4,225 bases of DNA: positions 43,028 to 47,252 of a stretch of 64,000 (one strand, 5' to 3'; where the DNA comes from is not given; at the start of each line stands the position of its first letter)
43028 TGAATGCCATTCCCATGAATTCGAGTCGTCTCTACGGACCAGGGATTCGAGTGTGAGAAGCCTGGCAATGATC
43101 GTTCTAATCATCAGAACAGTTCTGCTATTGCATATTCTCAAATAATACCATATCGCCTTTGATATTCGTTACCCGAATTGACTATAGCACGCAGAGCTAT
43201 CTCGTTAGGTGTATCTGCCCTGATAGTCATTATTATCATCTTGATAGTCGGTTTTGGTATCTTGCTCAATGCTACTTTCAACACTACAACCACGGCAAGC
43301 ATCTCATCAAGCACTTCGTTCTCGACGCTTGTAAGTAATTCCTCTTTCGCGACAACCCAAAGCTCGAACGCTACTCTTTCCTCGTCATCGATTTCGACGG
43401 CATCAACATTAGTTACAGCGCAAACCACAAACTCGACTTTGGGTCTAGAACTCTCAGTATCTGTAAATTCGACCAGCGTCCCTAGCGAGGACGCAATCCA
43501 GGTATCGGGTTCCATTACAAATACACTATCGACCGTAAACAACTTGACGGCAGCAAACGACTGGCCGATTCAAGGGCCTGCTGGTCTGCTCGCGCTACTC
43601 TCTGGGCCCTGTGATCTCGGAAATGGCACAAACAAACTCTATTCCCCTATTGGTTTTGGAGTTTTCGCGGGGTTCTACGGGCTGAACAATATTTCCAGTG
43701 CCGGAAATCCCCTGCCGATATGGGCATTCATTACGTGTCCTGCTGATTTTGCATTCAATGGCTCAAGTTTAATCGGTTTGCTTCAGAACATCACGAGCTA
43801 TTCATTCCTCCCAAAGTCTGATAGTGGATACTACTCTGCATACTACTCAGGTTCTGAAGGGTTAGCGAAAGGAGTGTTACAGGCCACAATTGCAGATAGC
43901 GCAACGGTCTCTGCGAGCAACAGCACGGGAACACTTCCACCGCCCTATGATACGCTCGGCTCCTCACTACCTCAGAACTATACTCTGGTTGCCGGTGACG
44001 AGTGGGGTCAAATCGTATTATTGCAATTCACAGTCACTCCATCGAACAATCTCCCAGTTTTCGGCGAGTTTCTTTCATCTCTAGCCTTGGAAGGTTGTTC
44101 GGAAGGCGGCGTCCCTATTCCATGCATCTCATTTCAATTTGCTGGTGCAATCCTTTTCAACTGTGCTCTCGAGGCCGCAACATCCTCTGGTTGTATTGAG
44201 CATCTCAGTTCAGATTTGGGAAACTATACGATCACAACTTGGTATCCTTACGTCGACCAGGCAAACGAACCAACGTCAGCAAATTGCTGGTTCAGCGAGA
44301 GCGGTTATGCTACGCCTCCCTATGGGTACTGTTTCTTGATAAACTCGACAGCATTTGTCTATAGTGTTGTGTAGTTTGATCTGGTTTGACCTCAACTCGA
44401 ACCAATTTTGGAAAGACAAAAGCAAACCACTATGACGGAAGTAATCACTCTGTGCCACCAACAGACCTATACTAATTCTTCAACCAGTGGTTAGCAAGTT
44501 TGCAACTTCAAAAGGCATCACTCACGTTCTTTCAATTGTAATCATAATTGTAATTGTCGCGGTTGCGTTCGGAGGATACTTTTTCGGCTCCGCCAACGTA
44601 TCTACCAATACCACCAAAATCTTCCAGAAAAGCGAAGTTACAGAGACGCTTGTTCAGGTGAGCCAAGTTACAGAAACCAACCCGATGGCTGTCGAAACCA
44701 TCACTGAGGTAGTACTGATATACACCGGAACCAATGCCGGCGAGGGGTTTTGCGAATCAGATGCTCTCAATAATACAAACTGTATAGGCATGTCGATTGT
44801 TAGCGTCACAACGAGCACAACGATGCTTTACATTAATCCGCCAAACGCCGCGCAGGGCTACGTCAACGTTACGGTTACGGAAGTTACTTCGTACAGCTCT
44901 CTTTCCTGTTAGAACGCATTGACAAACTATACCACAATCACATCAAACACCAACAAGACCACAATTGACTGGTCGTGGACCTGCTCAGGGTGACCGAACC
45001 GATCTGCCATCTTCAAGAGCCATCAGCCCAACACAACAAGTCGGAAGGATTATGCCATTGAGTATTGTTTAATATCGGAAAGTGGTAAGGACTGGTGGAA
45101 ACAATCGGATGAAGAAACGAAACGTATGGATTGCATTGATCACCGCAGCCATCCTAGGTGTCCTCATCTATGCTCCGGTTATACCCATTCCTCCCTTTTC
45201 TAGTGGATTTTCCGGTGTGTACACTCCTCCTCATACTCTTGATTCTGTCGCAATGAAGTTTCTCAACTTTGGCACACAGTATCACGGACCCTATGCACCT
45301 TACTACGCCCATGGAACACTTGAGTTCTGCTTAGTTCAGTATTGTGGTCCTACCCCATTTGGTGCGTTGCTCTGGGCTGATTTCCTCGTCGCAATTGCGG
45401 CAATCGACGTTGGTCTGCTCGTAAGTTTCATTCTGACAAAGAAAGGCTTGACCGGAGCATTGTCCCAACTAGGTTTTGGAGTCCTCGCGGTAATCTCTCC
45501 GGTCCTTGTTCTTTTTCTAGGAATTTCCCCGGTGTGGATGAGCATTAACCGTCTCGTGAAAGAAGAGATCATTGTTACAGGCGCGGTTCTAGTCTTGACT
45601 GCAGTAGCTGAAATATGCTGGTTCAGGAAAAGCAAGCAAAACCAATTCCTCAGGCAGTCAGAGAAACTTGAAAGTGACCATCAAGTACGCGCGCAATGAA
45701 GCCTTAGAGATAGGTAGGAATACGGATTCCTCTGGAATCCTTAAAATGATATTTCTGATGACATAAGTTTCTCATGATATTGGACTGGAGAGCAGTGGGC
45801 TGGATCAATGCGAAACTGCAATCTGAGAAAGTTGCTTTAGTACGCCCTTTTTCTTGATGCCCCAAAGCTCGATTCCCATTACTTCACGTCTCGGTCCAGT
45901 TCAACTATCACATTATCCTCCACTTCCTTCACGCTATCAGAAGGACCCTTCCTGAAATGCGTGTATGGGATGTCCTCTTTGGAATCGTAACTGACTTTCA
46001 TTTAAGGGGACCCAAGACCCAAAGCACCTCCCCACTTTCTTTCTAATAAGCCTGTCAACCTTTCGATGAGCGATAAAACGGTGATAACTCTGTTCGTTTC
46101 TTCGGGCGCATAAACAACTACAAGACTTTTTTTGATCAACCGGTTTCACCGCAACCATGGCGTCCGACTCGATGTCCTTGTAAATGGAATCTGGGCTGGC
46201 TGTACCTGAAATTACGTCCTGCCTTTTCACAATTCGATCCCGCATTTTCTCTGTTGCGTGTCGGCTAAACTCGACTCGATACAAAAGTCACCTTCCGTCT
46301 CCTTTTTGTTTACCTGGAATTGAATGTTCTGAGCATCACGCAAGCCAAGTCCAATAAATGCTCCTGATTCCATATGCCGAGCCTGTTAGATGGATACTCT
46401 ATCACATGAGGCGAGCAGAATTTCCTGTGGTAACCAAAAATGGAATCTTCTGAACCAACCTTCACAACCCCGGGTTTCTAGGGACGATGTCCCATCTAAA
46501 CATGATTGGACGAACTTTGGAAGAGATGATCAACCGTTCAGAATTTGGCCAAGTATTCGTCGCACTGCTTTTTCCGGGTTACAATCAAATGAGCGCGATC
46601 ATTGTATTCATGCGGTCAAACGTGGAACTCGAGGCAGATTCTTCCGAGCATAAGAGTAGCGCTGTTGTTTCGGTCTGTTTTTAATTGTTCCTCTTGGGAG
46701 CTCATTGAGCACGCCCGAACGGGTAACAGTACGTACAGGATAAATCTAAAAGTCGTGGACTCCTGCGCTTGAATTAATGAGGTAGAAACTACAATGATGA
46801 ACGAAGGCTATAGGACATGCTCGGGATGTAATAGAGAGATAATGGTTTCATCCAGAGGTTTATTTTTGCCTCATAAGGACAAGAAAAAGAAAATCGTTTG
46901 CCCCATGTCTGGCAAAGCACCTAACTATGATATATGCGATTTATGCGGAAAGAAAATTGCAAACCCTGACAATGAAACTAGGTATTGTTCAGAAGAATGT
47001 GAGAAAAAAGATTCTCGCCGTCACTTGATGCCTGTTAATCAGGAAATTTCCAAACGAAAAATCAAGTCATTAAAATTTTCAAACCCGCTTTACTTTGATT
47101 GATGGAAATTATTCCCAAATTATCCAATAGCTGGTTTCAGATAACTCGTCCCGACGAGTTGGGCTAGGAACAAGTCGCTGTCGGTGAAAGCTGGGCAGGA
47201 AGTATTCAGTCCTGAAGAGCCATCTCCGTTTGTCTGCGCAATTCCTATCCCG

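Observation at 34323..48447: Six copies of a 45-bp leader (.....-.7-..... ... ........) wired to a TTG-initiated family of anchored surface proteins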

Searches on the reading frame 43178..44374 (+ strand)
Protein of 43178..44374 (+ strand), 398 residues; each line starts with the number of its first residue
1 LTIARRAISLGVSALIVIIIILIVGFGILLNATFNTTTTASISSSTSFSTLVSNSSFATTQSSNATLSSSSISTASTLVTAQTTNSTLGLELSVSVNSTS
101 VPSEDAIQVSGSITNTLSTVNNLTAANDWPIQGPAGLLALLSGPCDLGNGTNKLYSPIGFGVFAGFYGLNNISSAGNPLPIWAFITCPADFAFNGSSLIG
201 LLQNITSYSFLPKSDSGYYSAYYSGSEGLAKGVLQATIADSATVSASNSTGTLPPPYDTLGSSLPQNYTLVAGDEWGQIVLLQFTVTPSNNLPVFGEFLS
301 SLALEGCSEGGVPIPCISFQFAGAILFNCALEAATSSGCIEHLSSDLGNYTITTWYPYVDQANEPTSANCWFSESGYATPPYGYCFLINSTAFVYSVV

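Call 7: search_protein_families(library=pfam, proteins=[window:43178-44374:+], max_evalue=0.1)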
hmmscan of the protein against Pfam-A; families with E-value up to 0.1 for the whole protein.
window:43178-44374:+ (398 aa): 0 families

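Call 21: find_homologous_proteins(query=window:43178-44371:+, max_evalue=0.001)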
Query seq(398 aa) (398 aa): 74 proteins with E <= 0.001 among 8000 candidates.
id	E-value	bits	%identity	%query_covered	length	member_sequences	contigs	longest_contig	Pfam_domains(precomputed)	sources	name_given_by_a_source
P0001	7.8e-115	402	55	99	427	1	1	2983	-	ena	-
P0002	6.6e-112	392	53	100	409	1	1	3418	-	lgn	-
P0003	1.6e-108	381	59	77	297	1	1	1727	-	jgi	jgi:hypothetical protein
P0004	1.4e-105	371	50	100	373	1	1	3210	-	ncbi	ncbi:MAG: hypothetical protein ACREBS_02215 [Nitrososphaerales archaeon]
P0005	4.7e-99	350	55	80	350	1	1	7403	-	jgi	jgi:hypothetical protein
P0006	7.2e-98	346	49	100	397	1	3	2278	-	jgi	-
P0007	2.5e-97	344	49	98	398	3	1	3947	-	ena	-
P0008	3.3e-97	344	50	78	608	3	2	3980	-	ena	-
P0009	8.1e-96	339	53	79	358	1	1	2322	-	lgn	-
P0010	1.1e-94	336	51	81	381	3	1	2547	-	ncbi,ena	-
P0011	1.3e-94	335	52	80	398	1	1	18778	-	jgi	jgi:hypothetical protein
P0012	4.9e-93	330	49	85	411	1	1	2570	-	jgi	-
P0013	7.8e-92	326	53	76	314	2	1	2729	-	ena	-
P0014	1.1e-91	326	52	84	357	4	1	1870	-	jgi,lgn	jgi:hypothetical protein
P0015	4.0e-90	321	51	87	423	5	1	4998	-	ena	-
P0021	1.9e-84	302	51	79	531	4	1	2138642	-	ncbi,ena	-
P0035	2.3e-76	275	48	79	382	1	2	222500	-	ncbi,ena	-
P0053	5.9e-64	234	40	79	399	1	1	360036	-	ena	-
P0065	9.5e-21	92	37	72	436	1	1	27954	-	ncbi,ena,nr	ncbi:MAG: hypothetical protein JRN20_07880 [Nitrososphaerota archaeon]|nr:hypothetical protein [Nitr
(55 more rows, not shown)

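Call 23: find_encoding_contigs(protein=P0035, flank=10000, max_places=2)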
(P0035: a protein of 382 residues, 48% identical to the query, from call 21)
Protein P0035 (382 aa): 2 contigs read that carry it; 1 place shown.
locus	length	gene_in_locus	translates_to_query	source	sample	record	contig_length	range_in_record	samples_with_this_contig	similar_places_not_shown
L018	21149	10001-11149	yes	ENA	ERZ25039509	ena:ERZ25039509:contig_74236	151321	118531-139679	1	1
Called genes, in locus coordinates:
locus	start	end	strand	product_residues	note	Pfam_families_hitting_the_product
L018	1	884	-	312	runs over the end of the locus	PF01547:SBP_bac_1 (weak), PF13416:SBP_bac_8, PF13531:SBP_bac_11, PF13343:SBP_bac_6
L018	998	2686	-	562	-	PF00528:BPD_transp_1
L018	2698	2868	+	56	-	-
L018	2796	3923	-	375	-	PF01547:SBP_bac_1, PF13343:SBP_bac_6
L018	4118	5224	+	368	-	PF00005:ABC_tran, PF13304:AAA_21 (faint)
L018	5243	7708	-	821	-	PF01315:Ald_Xan_dh_C, PF02738:MoCoBD_1, PF20256:MoCoBD_2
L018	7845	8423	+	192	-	-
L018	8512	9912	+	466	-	PF00070:Pyr_redox (weak), PF01134:GIDA, PF01266:DAO (weak), PF07992:Pyr_redox_2 (weak), PF12831:FAD_oxidored, PF13450:NAD_binding_8 (faint), PF01134:GIDA (weak)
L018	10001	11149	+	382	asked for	-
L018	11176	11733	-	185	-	PF00111:Fer2 (weak), PF01799:Fer2_2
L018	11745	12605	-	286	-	PF00941:FAD_binding_5, PF03450:CO_deh_flav_C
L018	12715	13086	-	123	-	PF00543:P-II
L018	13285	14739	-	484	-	PF07690:MFS_1, PF00083:Sugar_tr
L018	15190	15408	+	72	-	PF01037:AsnC_trans_reg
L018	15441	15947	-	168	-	-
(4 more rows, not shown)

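Call 24: find_encoding_contigs(protein=P0021, flank=10000, max_places=2)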
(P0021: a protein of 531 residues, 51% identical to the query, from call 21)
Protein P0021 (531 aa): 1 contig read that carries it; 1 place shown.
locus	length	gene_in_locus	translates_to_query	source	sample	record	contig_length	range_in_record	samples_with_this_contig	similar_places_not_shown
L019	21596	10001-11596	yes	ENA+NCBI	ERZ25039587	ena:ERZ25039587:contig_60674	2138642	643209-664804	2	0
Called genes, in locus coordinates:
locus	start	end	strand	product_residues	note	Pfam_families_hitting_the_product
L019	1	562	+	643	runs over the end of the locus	PF20434:BD-FAE, PF00326:Peptidase_S9, PF01738:DLH (weak)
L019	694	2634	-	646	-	PF00496:SBP_bac_5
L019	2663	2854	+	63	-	-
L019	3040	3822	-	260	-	PF02633:Creatininase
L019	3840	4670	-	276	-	PF13378:MR_MLE_C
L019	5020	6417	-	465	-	PF01385:OrfB_IS605, PF07282:Cas12f1-like_TNB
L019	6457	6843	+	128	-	PF00903:Glyoxalase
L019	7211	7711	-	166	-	-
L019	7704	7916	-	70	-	-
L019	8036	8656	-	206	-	-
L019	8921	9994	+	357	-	-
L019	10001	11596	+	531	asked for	-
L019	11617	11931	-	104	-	-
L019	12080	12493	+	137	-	-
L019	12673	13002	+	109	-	-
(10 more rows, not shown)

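Call 25: find_encoding_contigs(protein=P0065, flank=10000, max_places=2)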
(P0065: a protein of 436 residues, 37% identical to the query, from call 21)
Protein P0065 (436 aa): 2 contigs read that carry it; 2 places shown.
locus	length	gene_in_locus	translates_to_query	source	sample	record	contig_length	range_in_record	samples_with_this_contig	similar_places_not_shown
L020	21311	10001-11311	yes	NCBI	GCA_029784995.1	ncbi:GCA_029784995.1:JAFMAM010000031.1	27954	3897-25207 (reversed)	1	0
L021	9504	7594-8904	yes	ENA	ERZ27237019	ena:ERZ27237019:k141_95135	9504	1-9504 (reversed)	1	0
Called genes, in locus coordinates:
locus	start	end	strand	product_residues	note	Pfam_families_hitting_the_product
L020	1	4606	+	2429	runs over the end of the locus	PF18998:Flg_new_2, PF25174:Beta-prop_THOC3 (faint), PF13570:Beta-prop_ACSF4 (weak), PF18998:Flg_new_2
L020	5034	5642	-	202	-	PF01872:RibD_C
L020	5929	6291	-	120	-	PF12680:SnoaL_2 (weak)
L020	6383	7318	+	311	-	PF13404:HTH_AsnC-type (weak), PF13412:HTH_24 (weak)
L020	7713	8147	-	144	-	PF08327:AHSA1 (faint)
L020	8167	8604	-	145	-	PF08327:AHSA1 (weak)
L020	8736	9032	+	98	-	PF14947:HTH_45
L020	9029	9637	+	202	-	PF14417:MEDS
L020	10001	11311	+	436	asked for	-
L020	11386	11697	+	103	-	-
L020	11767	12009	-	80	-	-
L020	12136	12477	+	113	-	-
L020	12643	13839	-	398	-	-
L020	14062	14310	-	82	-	-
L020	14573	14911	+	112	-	-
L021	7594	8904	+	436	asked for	-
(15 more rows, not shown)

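Call 26: find_encoding_contigs(protein=P0053, flank=10000, max_places=2)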
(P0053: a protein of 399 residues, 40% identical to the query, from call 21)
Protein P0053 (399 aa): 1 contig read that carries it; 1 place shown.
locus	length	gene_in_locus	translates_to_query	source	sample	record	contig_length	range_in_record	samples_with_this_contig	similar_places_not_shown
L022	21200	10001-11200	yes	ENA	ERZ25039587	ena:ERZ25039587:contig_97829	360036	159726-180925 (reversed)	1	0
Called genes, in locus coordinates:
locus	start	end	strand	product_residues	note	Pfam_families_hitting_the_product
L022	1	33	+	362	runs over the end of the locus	PF00817:IMS, PF11798:IMS_HHH (faint), PF14520:HHH_5 (weak), PF21999:IMS_HHH_1 (weak), PF11799:IMS_C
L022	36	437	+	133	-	-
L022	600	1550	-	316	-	PF12850:Metallophos_2 (faint)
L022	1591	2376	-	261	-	-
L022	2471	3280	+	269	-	PF00248:Aldo_ket_red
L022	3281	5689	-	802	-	PF00133:tRNA-synt_1, PF09334:tRNA-synt_1g, PF13603:tRNA-synt_1_2 (faint), PF08264:Anticodon_1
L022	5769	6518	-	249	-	PF06508:QueC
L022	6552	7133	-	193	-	PF06177:QueT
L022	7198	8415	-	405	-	PF01926:MMR_HSR1, PF02421:FeoB_N (weak), PF08438:YGR210-like_G4, PF02824:TGS (weak)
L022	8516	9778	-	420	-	PF03463:eRF1_1, PF18854:baeRF_family10, PF03464:eRF1_2, PF18859:acVLRF1, PF03465:eRF1_3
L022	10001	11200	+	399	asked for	-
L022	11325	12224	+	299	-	-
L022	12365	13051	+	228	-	PF00696:AA_kinase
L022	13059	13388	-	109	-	-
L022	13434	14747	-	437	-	PF00583:Acetyltransf_1 (weak), PF13673:Acetyltransf_10 (weak), PF13508:Acetyltransf_7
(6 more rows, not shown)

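Call 63: predict_structure(alignment_id=A2)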
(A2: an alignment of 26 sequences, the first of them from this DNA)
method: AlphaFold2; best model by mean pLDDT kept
length: 398 residues; sequences in the alignment: 26
mean_pLDDT: 65.5   pTM: 0.60
mean pLDDT of the five models: 65.5, 64.7, 63.9, 62.1, 58.2
residues with pLDDT >= 90: 56; 70-90: 128; 50-70: 96; < 50: 118
segments of 3 or more residues with pLDDT < 50: 1-6, 29-74, 134-137, 147-152, 250-257, 293-323, 360-368
pLDDT, mean of each block of 10 residues (from residue 1): 47 72 61 40 37 35 33 60 86 91 79 95 81 54 53 68 89 80 54 84 89 94 88 87 65 48 74 89 83 39 37 36 58 77 70 66 48 62 55 54
secondary structure, 60 per line:
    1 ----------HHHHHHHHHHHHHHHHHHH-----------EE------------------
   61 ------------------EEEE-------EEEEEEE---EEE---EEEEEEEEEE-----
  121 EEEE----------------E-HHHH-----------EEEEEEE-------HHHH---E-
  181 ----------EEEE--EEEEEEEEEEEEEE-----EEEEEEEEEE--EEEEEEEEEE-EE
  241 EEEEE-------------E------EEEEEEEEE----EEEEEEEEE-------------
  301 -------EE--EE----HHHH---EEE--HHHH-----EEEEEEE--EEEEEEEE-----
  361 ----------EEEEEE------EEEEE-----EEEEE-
elements in order: H11-29 E79-82 E90-96 E100-102 E106-115 E121-124 H143-146 E158-164 H172-175 E191-194 E197-210 E216-225 E228-237 E239-245 E266-274 E279-287 H318-321 E325-327 H330-333 E339-345 E348-355 E371-376 E383-387 E393-397

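Call 66: fold_search(model_id=the predicted structure, library=pdb)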
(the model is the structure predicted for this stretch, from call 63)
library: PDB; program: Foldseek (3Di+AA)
matches with E <= 10: 1048; with E <= 0.001: 0
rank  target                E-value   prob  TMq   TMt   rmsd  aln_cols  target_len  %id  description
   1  9kux_A                5.0e-03  0.47  0.17  0.13  18.0       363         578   10  Cryo-EM structure of dimeric APJR and one Beta-arrestin complex with small molecules (released 2025-09-17)
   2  9mba_C                6.6e-03  0.57  0.14  0.17  15.3       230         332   11  Cryo-EM structure of complex of transducer-bound GPCR (released 2025-10-01)
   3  21ji_B                9.1e-03  0.94  0.16  0.09  13.9       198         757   10  Crystal structure of isoprimeverose-producing enzyme from Phaeoacremonium minimum (released 2026-04-08)
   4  1ayr_B                1.1e-02  0.35  0.14  0.15  16.3       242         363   10  ARRESTIN FROM BOVINE ROD OUTER SEGMENTS (released 1998-11-25)
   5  9uyj_A                1.2e-02  0.80  0.17  0.21  14.9       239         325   12  Cryo-EM structure of the G protein-coupled receptor 1 (GPR1) bound to chemerin and beta-arrestin 1 (Conformation 3) (released 2025-11-19)
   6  21ji_A                1.3e-02  0.89  0.16  0.09  14.4       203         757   10  Crystal structure of isoprimeverose-producing enzyme from Phaeoacremonium minimum (released 2026-04-08)
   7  9uyh_A                1.7e-02  0.66  0.17  0.19  14.3       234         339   12  Cryo-EM structure of the G protein-coupled receptor 1 (GPR1) bound to chemerin and beta-arrestin 1 (Conformation 1) (released 2025-11-19)
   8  8fuu                  1.7e-02  0.38  0.14  0.16  16.3       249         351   12  Crystal structure of Xenopus laevis arrestin 1 - P3221 crystal form (released 2024-07-24)
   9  21ji_C                1.8e-02  0.89  0.17  0.09  14.1       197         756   10  Crystal structure of isoprimeverose-producing enzyme from Phaeoacremonium minimum (released 2026-04-08)
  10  3u48_A                1.8e-02  0.87  0.16  0.10  13.3       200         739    8  From soil to structure: a novel dimeric family 3-beta-glucosidase isolated from compost using metagenomic analysis (released 2013-04-10)
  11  7y9a_A                1.8e-02  0.12  0.10  0.16  20.3       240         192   11  Crystal structure of sDscam Ig1-2 domains, isoform beta2v6 (released 2023-05-24)
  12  8xrx_B                1.9e-02  0.85  0.16  0.10  14.0       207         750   11  The crystal structure of a GH3 enzyme CcBgl3B with glucose and gentiobiose (released 2024-04-10)
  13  5xxo_A                2.0e-02  0.90  0.17  0.10  13.3       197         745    7  Crystal structure of mutant (D286N) GH3 beta-glucosidase from Bacteroides thetaiotaomicron in complex with sophorotrio (released 2017-12-13)
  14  8xrt_D                2.0e-02  0.89  0.17  0.10  11.6       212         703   10  The crystal structure of a GH3 enzyme CcBgl3B (released 2024-04-10)
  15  8xrx_A                2.0e-02  0.84  0.16  0.10  14.0       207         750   11  The crystal structure of a GH3 enzyme CcBgl3B with glucose and gentiobiose (released 2024-04-10)
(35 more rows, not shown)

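Call 82: search_protein_families(library=ncbifam, proteins=[window:43178-44374:+], max_evalue=0.1)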
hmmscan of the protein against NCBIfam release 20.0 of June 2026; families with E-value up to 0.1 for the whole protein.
window:43178-44374:+ (398 aa): 0 families

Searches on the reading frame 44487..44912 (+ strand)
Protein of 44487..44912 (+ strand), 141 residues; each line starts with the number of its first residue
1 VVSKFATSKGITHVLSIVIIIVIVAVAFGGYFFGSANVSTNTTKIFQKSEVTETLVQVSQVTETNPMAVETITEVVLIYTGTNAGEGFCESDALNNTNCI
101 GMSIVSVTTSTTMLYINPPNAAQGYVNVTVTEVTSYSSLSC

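Call 7: search_protein_families(library=pfam, proteins=[window:44487-44912:+], max_evalue=0.1)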
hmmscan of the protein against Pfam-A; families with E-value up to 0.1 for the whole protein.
window:44487-44912:+ (141 aa): 3 families
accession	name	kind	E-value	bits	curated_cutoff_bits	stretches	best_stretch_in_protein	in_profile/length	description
PF03208.24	PRA1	-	0.035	14.1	30.1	1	10-59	54-102/143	PRA1 family protein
PF13631.11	Cytochrom_B_N_2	-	0.044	14.2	27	1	5-56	20-69/169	Cytochrome b(N-terminal)/b6/petB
PF01490.24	Aa_trans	-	0.057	12.5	25.6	1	3-73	223-296/410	Transmembrane amino acid transporter protein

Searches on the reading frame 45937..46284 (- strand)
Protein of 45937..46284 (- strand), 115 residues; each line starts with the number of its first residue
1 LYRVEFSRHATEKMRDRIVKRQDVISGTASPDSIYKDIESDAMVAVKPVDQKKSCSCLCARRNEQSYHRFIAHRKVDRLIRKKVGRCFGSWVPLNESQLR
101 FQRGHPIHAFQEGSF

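Call 54: search_protein_families(library=pfam, proteins=[window:45937-46284:-], max_evalue=0.01)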
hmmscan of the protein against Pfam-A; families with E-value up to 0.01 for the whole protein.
window:45937-46284:- (115 aa): 2 families
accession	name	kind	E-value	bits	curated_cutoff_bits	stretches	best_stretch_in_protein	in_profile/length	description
PF23608.1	Ig_ILCR1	-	0.00017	22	27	1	2-63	35-100/114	ILCR1 Ig-like domain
PF14076.12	DUF4258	-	0.0034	18.1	25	1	6-68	1-54/71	Domain of unknown function (DUF4258)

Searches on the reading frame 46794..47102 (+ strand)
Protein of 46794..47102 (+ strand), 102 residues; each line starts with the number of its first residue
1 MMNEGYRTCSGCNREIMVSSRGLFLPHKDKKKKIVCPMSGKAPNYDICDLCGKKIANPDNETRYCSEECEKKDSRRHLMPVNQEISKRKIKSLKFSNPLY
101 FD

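Call 43: search_protein_families(library=pfam, proteins=[window:46794-47102:+], max_evalue=0.01)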
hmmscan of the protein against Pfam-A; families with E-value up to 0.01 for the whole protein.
window:46794-47102:+ (102 aa): 2 families
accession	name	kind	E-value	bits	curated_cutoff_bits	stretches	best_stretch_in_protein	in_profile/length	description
PF12855.13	Ecl1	-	8.5e-07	30.7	28.3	1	48-86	8-45/170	TORC1 inhibitor Ecl family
PF04640.20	PLATZ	-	0.01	16.9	25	0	20-69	31-77/79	PLATZ transcription factor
